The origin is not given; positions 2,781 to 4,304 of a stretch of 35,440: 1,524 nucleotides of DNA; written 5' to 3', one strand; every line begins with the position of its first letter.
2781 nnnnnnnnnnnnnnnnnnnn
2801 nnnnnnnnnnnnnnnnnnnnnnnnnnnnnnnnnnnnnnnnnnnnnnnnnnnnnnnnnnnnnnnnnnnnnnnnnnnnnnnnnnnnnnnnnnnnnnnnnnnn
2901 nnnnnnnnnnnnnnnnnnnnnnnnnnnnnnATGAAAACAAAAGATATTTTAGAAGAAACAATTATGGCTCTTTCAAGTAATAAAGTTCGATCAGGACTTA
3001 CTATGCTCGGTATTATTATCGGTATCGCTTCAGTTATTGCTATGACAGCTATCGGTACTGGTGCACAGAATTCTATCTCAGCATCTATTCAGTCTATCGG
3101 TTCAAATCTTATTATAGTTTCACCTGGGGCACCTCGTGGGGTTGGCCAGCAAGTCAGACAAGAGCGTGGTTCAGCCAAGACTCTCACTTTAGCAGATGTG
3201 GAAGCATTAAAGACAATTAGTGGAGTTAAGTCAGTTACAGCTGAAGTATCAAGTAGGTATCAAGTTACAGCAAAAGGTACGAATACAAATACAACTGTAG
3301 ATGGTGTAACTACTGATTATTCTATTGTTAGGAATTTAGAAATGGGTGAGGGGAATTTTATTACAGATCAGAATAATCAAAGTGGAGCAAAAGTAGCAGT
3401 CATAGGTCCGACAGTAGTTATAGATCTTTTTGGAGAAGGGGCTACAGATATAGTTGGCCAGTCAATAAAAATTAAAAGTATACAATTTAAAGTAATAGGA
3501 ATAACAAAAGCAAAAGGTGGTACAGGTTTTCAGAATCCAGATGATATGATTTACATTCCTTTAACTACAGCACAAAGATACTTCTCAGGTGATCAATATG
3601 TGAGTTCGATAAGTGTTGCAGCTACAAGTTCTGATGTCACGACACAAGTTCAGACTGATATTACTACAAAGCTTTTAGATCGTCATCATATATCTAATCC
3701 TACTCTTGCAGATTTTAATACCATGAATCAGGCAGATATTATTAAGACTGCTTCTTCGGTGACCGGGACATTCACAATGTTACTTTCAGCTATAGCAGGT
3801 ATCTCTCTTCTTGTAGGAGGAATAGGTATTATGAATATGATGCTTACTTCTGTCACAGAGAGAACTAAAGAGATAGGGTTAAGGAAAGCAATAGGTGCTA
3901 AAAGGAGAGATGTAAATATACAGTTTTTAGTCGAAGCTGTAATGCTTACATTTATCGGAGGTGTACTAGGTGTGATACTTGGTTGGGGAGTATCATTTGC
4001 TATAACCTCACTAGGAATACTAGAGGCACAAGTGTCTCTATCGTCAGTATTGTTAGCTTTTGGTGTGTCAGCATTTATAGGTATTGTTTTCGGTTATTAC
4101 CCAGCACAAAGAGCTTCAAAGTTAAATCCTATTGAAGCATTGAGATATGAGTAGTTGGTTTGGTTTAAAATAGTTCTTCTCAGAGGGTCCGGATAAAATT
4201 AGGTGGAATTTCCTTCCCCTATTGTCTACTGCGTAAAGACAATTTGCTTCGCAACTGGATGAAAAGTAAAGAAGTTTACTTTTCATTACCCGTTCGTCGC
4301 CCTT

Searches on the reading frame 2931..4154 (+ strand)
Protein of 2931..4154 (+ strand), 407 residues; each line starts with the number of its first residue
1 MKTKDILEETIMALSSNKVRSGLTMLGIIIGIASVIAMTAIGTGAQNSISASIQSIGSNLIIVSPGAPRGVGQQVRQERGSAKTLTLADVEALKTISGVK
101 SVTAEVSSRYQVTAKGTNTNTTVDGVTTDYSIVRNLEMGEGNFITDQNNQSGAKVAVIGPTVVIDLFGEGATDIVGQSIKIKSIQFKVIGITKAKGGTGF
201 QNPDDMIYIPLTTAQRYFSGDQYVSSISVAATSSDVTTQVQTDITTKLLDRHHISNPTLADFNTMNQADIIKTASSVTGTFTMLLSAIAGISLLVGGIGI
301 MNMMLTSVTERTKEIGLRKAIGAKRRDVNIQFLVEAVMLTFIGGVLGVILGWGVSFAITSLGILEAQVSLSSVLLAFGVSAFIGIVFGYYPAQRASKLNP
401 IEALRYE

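Call 11: search_protein_families(library=pfam, proteins=[window:2931-4154:+])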
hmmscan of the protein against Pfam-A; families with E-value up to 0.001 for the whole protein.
window:2931-4154:+ (407 aa): 2 families
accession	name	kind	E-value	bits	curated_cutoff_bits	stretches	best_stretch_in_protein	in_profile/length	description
PF12704.14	MacB_PCD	-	2.2e-47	162.5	27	1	21-246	1-206/207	MacB-like periplasmic core domain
PF02687.27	FtsX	-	3.9e-23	82.2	25.5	1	287-400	2-120/120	FtsX-like permease C-terminal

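Call 12: find_related_loci(query=window:2931-4154:+, collection=genome_contigs, flank=3000)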
Query window:2931-4154:+ (407 aa) in genome_contigs; peptide patterns used: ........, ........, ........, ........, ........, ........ (x = any residue, [..] = any of these).
600 stretches matched a pattern (row limit reached: there are more); 572 encode a relative of the query (tblastn E <= 1e-3); the best 80 are kept; 80 distinct loci.
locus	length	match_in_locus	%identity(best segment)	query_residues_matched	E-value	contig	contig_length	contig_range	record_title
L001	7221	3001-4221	86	1-407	0e+0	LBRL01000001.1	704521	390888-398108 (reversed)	MAG: Candidatus Nomurabacteria bacterium GW2011_GWD2_36_14 US04_C0001, whole genome shotgun sequence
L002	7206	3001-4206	85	5-407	0e+0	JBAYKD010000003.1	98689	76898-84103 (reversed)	MAG: Candidatus Paceibacterota bacterium isolate SO_2016_GW1_71 scaffold00489_OW334_2016, whole genome shotgun sequence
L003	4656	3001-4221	68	1-407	1e-179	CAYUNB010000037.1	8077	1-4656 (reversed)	MAG TPA_asm: uncultured Candidatus Saccharibacteria bacterium isolate binchicken_co185_274 genome assembly, contig: NODE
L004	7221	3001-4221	68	1-407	8e-176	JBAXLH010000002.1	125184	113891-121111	MAG: bacterium isolate ELA422 MAG422_2, whole genome shotgun sequence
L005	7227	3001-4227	66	1-407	5e-175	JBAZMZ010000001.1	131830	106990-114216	MAG: Candidatus Paceibacterota bacterium isolate SO_2017_LW4_55 scaffold_421_c1_LW137-91_2017, whole genome shotgun sequ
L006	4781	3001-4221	66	1-407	2e-177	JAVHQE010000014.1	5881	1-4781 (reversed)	MAG: Candidatus Paceibacterota bacterium isolate WB01no19_43_19 NODE_11507_length_5881_cov_12.221593, whole genome shotg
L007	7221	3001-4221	65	1-407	8e-174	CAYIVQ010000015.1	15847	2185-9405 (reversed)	MAG TPA_asm: uncultured Candidatus Saccharibacteria bacterium isolate ERP119705_co8_44 genome assembly, contig: NODE_319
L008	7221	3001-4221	68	1-407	6e-173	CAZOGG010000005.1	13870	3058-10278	MAG TPA_asm: uncultured Candidatus Saccharibacteria bacterium isolate SRP286056_co3_452 genome assembly, contig: NODE_47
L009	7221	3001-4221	68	1-407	3e-172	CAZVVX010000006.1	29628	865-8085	MAG TPA_asm: uncultured Candidatus Saccharibacteria bacterium isolate SRP133034_co1_24 genome assembly, contig: NODE_148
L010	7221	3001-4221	65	1-407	9e-171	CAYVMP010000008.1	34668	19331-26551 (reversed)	MAG TPA_asm: uncultured Candidatus Saccharibacteria bacterium isolate SRP278252_co1_28 genome assembly, contig: NODE_188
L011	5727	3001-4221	65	1-407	3e-171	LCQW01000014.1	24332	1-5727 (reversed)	MAG: Candidatus Kaiserbacteria bacterium GW2011_GWA2_52_12 UY67_C0014, whole genome shotgun sequence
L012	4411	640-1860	67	1-407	3e-176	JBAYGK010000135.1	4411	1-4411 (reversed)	MAG: Candidatus Paceibacterota bacterium isolate SO_2016_GW1_123 scaffold38827_OW334_2016, whole genome shotgun sequence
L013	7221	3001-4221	68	1-407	5e-169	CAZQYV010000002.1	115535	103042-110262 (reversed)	MAG TPA_asm: uncultured Candidatus Saccharibacteria bacterium isolate SRP286056_co1_693 genome assembly, contig: NODE_11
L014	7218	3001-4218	66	1-407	4e-169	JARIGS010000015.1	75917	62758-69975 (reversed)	MAG: Candidatus Nomurabacteria bacterium isolate CullarsAll.DT.37 k141_747763, whole genome shotgun sequence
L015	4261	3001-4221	64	1-407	4e-171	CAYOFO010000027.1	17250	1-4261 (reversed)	MAG TPA_asm: uncultured Gammaproteobacteria bacterium isolate SRP296810_co1_123 genome assembly, contig: NODE_3463_lengt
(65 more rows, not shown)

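Call 61: find_encoding_contigs(protein=window:2931-4154:+, flank=4000, max_places=10)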
Protein window:2931-4154:+ (407 aa): 19 contigs read that carry it; 10 places shown.
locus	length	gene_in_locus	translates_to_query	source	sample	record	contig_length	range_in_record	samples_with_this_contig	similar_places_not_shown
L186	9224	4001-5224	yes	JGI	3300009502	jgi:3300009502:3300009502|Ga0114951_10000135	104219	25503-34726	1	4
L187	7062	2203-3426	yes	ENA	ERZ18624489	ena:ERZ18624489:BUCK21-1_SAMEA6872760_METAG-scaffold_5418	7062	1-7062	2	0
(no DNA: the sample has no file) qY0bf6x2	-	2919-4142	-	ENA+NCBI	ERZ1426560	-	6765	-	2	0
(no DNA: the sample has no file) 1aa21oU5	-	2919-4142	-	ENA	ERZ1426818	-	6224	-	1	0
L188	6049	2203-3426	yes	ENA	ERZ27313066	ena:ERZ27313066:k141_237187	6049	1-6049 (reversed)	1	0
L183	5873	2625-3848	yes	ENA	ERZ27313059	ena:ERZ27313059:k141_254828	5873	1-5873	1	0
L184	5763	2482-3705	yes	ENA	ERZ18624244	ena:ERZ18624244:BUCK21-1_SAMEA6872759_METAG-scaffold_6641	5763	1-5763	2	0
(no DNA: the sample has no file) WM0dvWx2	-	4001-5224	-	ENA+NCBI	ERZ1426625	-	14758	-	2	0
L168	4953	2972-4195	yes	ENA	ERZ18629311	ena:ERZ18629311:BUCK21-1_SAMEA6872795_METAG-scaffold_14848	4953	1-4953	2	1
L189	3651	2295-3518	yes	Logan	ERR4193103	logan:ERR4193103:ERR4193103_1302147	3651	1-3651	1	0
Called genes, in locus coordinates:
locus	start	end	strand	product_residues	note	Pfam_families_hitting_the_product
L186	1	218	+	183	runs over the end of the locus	PF04542:Sigma70_r2, PF08281:Sigma70_r4_2, PF04545:Sigma70_r4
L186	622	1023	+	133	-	-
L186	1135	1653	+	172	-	-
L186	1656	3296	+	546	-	PF25917:BSH_RND, PF25973:BSH_CzcB, PF25954:Beta-barrel_RND_2 (weak), PF25990:Beta-barrel_YknX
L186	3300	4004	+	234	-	PF00005:ABC_tran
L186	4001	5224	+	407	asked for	PF12704:MacB_PCD, PF02687:FtsX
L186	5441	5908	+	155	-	-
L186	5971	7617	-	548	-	PF02230:Abhydrolase_2 (faint), PF00756:Esterase (faint), PF20434:BD-FAE (faint), PF00561:Abhydrolase_1 (weak), PF00326:Peptidase_S9, PF12146:Hydrolase_4 (weak)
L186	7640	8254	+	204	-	PF02517:Rce1-like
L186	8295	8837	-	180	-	PF22769:DCD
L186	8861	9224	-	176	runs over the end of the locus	PF00186:DHFR_1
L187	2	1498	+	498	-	?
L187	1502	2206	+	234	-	PF00005:ABC_tran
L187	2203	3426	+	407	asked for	PF12704:MacB_PCD, PF02687:FtsX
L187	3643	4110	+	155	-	-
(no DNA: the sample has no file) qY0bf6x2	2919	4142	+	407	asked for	PF12704:MacB_PCD, PF02687:FtsX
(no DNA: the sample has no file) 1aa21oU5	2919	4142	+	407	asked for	PF12704:MacB_PCD, PF02687:FtsX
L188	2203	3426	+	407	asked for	PF12704:MacB_PCD, PF02687:FtsX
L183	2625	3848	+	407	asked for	PF12704:MacB_PCD, PF02687:FtsX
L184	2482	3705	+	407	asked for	PF12704:MacB_PCD, PF02687:FtsX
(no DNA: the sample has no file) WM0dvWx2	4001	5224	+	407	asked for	PF12704:MacB_PCD, PF02687:FtsX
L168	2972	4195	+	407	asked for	PF12704:MacB_PCD, PF02687:FtsX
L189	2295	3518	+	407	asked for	PF12704:MacB_PCD, PF02687:FtsX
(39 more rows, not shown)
